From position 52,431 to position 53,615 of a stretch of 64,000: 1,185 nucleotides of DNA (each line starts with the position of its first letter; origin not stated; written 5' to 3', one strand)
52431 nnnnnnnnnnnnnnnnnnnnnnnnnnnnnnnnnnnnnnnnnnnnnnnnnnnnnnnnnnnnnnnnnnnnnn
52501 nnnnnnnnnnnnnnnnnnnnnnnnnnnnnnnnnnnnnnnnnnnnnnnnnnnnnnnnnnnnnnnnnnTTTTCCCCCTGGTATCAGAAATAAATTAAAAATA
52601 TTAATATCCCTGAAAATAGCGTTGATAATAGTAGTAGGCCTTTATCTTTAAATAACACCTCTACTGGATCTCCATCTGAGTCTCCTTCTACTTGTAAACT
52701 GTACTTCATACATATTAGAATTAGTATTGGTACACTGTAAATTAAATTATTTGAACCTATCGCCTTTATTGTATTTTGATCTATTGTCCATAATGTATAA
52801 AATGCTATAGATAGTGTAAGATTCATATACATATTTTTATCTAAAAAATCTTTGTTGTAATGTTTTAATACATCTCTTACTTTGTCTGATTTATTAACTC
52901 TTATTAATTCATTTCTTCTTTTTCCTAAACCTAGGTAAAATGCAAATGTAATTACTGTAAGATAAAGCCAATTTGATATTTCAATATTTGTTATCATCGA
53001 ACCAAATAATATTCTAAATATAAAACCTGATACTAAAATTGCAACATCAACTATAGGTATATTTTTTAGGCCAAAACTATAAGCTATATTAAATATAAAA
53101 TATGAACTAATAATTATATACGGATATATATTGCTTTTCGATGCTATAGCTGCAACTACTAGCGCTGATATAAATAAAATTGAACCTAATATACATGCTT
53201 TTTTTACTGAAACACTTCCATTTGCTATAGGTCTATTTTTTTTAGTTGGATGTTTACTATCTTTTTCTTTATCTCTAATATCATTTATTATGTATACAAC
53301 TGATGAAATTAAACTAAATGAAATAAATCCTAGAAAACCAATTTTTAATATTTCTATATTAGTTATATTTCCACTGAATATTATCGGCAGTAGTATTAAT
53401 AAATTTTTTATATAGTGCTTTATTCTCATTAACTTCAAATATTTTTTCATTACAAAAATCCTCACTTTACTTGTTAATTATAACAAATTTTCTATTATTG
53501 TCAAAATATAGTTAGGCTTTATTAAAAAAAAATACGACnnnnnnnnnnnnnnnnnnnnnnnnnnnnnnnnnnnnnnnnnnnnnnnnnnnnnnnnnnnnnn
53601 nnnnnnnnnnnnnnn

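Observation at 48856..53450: Mycobacterial-style polyprenyl-phosphoribose module in a Firmicute: UbiA-like phosphoribosyltransferase, O-acyltransferase, HAD::GtrA fusion and a GT-C-like protein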

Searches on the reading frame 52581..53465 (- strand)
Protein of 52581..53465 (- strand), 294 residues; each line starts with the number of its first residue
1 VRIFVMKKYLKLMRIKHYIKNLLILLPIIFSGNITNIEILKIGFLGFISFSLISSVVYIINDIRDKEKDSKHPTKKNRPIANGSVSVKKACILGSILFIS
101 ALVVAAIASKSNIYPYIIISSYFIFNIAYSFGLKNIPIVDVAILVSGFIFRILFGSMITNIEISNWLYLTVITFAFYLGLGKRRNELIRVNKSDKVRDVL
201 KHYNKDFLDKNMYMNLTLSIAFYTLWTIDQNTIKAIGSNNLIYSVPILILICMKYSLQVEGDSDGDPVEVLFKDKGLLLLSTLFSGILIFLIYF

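Call 3: search_protein_families(library=pfam, proteins=[window:52581-53465:-], max_evalue=0.01)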
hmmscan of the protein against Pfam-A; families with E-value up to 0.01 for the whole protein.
window:52581-53465:- (294 aa): 1 family
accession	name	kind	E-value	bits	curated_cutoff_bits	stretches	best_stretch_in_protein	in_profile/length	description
PF01040.23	UbiA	-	3.8e-21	76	34.2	1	39-177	21-154/250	UbiA prenyltransferase family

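Call 4: search_protein_families(library=ncbifam, proteins=[window:52581-53465:-], max_evalue=0.01)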
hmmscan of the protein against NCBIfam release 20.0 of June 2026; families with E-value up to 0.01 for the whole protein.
window:52581-53465:- (294 aa): 20 families
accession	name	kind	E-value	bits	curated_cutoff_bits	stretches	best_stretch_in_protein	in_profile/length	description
NF008977.0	PRK12324.1-2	equivalog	1.7e-62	211.5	234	1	7-293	3-288/297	decaprenyl-phosphate phosphoribosyltransferase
NF008978.0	PRK12324.1-4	equivalog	1e-61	208.7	207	1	7-293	33-320/322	decaprenyl-phosphate phosphoribosyltransferase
NF006088.0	PRK08238.1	equivalog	1e-50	172.8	351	1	6-289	192-477/482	UbiA family prenyltransferase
NF008976.0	PRK12324.1-1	equivalog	3.3e-46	158.1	474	1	10-286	22-297/306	decaprenyl-phosphate phosphoribosyltransferase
NF009523.0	PRK12884.1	equivalog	8.1e-16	58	269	1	6-183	4-172/279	prenyltransferase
TIGR01474.1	ubiA_proteo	equivalog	3.8e-12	46.3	275.45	1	7-173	2-172/282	4-hydroxybenzoate octaprenyltransferase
TIGR01473.1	cyoE_ctaB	equivalog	1.4e-09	38.2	210.3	1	7-140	1-133/281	heme o synthase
NF009514.0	PRK12873.1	equivalog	2.5e-08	33.6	246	1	6-114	10-121/297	4-hydroxybenzoate polyprenyltransferase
TIGR01475.1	ubiA_other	subfamily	1.4e-07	31.3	180.8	1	6-177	2-170/282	UbiA-like polyprenyltransferase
NF009521.0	PRK12882.1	equivalog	4.6e-07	29.3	296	1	6-174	5-168/280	geranylgeranylglycerol-phosphate geranylgeranyltransferase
NF035940.1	prenyl_rel_EboC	equivalog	6.1e-07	29.1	250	1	10-125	3-122/292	UbiA-like protein EboC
NF009609.0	PRK13106.1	equivalog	6.6e-06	25.7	349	1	8-151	17-163/301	prenyltransferase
NF009526.0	PRK12888.1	equivalog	2.5e-05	23.8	364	1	6-109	15-120/301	4-hydroxybenzoate octaprenyltransferase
NF041584.1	MqnP_SCO4491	exception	8.6e-05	22.4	420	1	7-108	4-106/285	menaquinone biosynthesis prenyltransferase MqnP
NF009516.0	PRK12875.1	equivalog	0.00016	20.9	205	1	40-141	51-154/292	prenyltransferase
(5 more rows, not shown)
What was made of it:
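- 52581..53450 (-): polyprenyl-phosphate 5-phosphoribosyltransferase (DPPRS/PPPRS-type UbiA protein), 289 aa. The next non-DPPRS UbiA subfamily scores E=8e-16 (call 4).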

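Call 15: search_solved_structures(query=window:52581-53450:-, max_evalue=0.01, show_alignments=1)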
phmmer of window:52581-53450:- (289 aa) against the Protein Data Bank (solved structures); distinct sequences matched with E-value up to 0.01: 2.
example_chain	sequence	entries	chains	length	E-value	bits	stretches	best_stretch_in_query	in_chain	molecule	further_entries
8j8j_D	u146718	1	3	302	1.9e-35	126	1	5-277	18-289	Decaprenyl-phosphate phosphoribosyltransferase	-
8j8k_A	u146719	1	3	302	1.5e-26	96.8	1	5-277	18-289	Decaprenyl-phosphate phosphoribosyltransferase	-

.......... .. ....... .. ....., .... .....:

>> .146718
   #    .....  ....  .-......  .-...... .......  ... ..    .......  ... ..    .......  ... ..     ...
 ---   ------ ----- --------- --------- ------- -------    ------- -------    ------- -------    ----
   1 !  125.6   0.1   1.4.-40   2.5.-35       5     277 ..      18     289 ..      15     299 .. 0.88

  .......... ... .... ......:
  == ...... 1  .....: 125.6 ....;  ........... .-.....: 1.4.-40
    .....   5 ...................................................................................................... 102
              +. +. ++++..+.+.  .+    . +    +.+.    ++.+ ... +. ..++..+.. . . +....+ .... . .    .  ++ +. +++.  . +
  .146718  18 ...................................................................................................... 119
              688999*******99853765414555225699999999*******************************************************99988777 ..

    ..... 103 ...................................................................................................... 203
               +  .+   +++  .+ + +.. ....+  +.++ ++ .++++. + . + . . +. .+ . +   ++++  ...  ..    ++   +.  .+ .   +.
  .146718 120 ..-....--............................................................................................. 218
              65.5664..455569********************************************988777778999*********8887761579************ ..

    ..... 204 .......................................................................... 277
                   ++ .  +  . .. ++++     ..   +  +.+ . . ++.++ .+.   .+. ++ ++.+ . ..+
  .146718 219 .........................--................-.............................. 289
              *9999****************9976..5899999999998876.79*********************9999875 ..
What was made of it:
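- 52581..53450 (-): The only PDB hits are M. tuberculosis DPPRS 8j8j/8j8k, E=1.9e-35 over residues 5-277 (call 15).
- On DPPRS/PPPRS (polyprenyl-phosphate 5-phosphoribosyltransferase clade of the UbiA superfamily): The only PDB hits are 8j8j/8j8k, E=1.9e-35 (call 15).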

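Call 53: search_dna_similar(query=window:52581-53450:-, collection=phages, mode=protein, max_rows=15)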
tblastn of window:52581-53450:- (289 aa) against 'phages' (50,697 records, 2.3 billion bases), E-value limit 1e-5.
Records with a match: 1; places in all: 1; records where one place covers at least 80% of the query: 1.
Best place of each record, by identity: <60% 1.
By first word of the organism name: Bacteriophage 1.
By host as written in the record: - 1.
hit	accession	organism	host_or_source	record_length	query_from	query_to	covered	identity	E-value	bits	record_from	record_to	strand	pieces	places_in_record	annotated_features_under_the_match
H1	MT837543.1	Bacteriophage sp.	human fecal samples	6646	1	270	93%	29.9%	2e-23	105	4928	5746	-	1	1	record has no annotation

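Call 54: search_dna_similar(query=window:52581-53450:-, collection=plasmids, mode=protein, max_rows=25)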
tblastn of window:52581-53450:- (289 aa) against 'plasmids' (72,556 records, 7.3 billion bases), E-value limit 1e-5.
Records with a match: 83; places in all: 83; records where one place covers at least 80% of the query: 29.
Best place of each record, by identity: <60% 83.
By first word of the organism name: Rhizobium 32; Sinorhizobium 4; Mesorhizobium 3; Vibrio 3; Cereibacter 3; Lactococcus 2; Natronococcus 2; Streptomyces 2; Burkholderia 2; Rhodovulum 2; and 25 more.
By predicted mobility (MOB-suite, as given by PLSDB): non-mobilizable 58; conjugative 16; mobilizable 9.
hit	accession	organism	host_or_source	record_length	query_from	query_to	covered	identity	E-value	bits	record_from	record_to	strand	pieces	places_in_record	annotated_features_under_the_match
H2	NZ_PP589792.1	Lactococcus sp.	Bacterial culture,Dairy environment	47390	1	269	93%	48.0%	1e-67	234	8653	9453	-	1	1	decaprenyl-phosphate phosphoribosyltransferase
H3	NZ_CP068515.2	Lactococcus cremoris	Whole organism,Dairy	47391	1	269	93%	48.0%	1e-67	234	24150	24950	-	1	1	decaprenyl-phosphate phosphoribosyltransferase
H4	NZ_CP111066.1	Chondrinema litorale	Seaweed,red alga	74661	3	270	93%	40.4%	5e-35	140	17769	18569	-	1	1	decaprenyl-phosphate phosphoribosyltransferase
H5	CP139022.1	Flammeovirgaceae bacterium SG7u.111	Seagrass,tissue sample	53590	5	270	92%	37.5%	2e-36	144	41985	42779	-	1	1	decaprenyl-phosphate phosphoribosyltransferase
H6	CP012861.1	Persicobacter sp. JZB09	cell culture,soil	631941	1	270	93%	31.0%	6e-23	105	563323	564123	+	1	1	record has no annotation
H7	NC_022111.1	Prevotella sp. oral taxon 299 str. F0039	Homo sapiens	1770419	1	270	93%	30.4%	4e-26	114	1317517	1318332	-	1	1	none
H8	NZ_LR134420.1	Legionella adelaidensis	environmental,Cooling tower water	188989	1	269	93%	30.0%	2e-14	81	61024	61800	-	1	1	decaprenyl-phosphate phosphoribosyltransferase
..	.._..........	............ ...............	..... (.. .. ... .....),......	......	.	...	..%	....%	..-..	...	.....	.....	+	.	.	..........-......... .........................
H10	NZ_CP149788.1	Haloterrigena sp. KLK7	cell culture,salt lake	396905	5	270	92%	29.3%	4e-21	100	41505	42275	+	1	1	decaprenyl-phosphate phosphoribosyltransferase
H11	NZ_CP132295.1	Natronococcus sp. AD-5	cell culture,sediment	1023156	5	262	89%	30.1%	1e-21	101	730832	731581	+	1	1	record has no annotation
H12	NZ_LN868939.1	Nocardia farcinica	not known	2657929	5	270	92%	28.9%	4e-28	120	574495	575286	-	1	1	none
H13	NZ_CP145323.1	Rhodococcus ruber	-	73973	5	270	92%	28.8%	1e-27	119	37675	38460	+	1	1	decaprenyl-phosphate phosphoribosyltransferase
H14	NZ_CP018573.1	Marivivens sp. JLT3646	cell culture,shallow-sea hydrothermal ...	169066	5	269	92%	28.8%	7e-20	97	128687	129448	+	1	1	decaprenyl-phosphate phosphoribosyltransferase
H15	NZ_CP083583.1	Kovacikia minuta CCNUW1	cell culture,fresh water lake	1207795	4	269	92%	28.7%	4e-22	103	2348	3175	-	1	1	record has no annotation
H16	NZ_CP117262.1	Rhizobium tumorigenes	Rubus sp.,pure bacterial culture,Aerial ...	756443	2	270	93%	27.3%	3e-19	95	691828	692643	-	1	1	UbiA family prenyltransferase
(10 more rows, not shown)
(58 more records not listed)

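Call 55: get_annotated_region(hit=H3, flank=9000)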
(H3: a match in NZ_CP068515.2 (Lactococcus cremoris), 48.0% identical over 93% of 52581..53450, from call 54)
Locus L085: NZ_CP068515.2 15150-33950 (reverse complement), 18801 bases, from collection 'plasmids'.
description: Lactococcus cremoris strain F.2.7 plasmid pF27D, complete sequence
organism: Lactococcus cremoris (NCBI taxid 1359)
taxonomy: Bacteria; Bacillota; Bacilli; Lactobacillales; Streptococcaceae; Lactococcus; Lactococcus cremoris
host: -; source: Whole organism,Dairy; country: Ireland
typing (MOB-suite, as given by PLSDB): mobilizable; replicon rep_cluster_414,rep_cluster_556; relaxase MOBP,MOB_Unknown
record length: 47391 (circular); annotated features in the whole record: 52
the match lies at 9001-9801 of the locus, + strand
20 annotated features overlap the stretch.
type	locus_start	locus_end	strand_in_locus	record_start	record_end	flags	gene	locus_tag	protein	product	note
CDS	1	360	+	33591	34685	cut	-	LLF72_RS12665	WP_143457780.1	glycosyltransferase family 1 protein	-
CDS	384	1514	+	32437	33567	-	-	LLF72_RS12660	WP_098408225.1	glycoside hydrolase family 99-like domain-containing protein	-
CDS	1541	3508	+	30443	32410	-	-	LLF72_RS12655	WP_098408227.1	capsular polysaccharide synthesis protein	-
CDS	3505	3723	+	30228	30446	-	-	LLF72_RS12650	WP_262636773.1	hypothetical protein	-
CDS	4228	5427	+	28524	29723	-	-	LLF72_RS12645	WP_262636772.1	O-antigen ligase family protein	-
CDS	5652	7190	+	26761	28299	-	-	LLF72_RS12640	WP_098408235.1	oligosaccharide flippase family protein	-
CDS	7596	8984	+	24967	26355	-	-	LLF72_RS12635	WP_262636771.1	hypothetical protein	-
CDS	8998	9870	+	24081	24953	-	-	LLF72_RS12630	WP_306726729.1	decaprenyl-phosphate phosphoribosyltransferase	-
CDS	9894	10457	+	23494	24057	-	-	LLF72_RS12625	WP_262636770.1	HAD-IB family phosphatase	GO:0008152 - metabolic process [Evidence IEA]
CDS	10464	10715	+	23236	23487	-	-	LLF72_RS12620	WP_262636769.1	GtrA family protein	GO:0000271 - polysaccharide biosynthetic process [Evidence IEA]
CDS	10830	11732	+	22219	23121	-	-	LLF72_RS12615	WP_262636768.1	phosphodiester glycosidase family protein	-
CDS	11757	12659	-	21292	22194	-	-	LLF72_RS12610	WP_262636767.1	LCP family protein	-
CDS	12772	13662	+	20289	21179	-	-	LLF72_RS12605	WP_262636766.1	IS982-like element IS982B family transposase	GO:0006313 - DNA transposition [Evidence IEA]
CDS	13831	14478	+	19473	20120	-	pcp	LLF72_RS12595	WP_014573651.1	pyroglutamyl-peptidase I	GO:0030163 - protein catabolic process [Evidence IEA]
CDS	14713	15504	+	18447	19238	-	-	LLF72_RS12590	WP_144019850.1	Type 1 glutamine amidotransferase-like domain-containing protein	GO:0006508 - proteolysis [Evidence IEA]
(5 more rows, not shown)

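Call 56: get_annotated_region(hit=H16, flank=5000)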
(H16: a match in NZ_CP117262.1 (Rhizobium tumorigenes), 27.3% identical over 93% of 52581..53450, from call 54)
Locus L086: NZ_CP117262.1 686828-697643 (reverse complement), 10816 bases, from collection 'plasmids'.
description: Rhizobium tumorigenes strain 932 plasmid pRt932, complete sequence
organism: Rhizobium tumorigenes (NCBI taxid 2041385)
taxonomy: Bacteria; Pseudomonadota; Alphaproteobacteria; Hyphomicrobiales; Rhizobiaceae; Rhizobium; Rhizobium tumorigenes
host: -; source: Rubus sp.,pure bacterial culture,Aerial tumor; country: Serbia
typing (MOB-suite, as given by PLSDB): non-mobilizable
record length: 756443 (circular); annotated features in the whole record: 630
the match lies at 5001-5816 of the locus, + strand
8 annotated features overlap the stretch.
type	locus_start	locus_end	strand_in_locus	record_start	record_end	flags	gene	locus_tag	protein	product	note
CDS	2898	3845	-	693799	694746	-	-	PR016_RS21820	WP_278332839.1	HEPN domain-containing protein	-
CDS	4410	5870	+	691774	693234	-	-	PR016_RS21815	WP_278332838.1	UbiA family prenyltransferase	-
CDS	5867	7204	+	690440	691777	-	-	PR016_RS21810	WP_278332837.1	FAD-binding oxidoreductase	-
CDS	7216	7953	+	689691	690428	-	-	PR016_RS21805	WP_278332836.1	SDR family NAD(P)-dependent oxidoreductase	-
CDS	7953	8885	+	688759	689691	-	-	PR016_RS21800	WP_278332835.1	NAD-dependent epimerase/dehydratase family protein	-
CDS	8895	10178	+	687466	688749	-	-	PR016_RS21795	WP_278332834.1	NAD(P)/FAD-dependent oxidoreductase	-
CDS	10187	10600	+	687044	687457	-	-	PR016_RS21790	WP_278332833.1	GtrA family protein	-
CDS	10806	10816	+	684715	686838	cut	-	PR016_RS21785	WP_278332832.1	hypothetical protein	-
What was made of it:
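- Rhizobium pRt932 has HAD::UbiA plus DprE1-like, DprE2-like and SDR genes and a GtrA gene (call 56).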

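Call 67: get_annotated_region(hit=H1, flank=6000)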
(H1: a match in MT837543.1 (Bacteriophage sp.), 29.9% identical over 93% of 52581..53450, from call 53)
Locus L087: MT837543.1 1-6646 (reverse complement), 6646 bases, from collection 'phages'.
description: UNVERIFIED: Bacteriophage sp. clone scaffold_5080 genomic sequence.
organism: Bacteriophage sp. (NCBI taxid 38018)
taxonomy: Viruses
host: -; source: human fecal samples; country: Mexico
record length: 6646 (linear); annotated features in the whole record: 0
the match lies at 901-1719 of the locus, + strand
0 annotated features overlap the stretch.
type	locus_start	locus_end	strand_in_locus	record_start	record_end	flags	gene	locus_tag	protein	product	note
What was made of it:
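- Tried and rejected: The one phage hit is an unannotated 6.6 kb scaffold (calls 53, 67).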
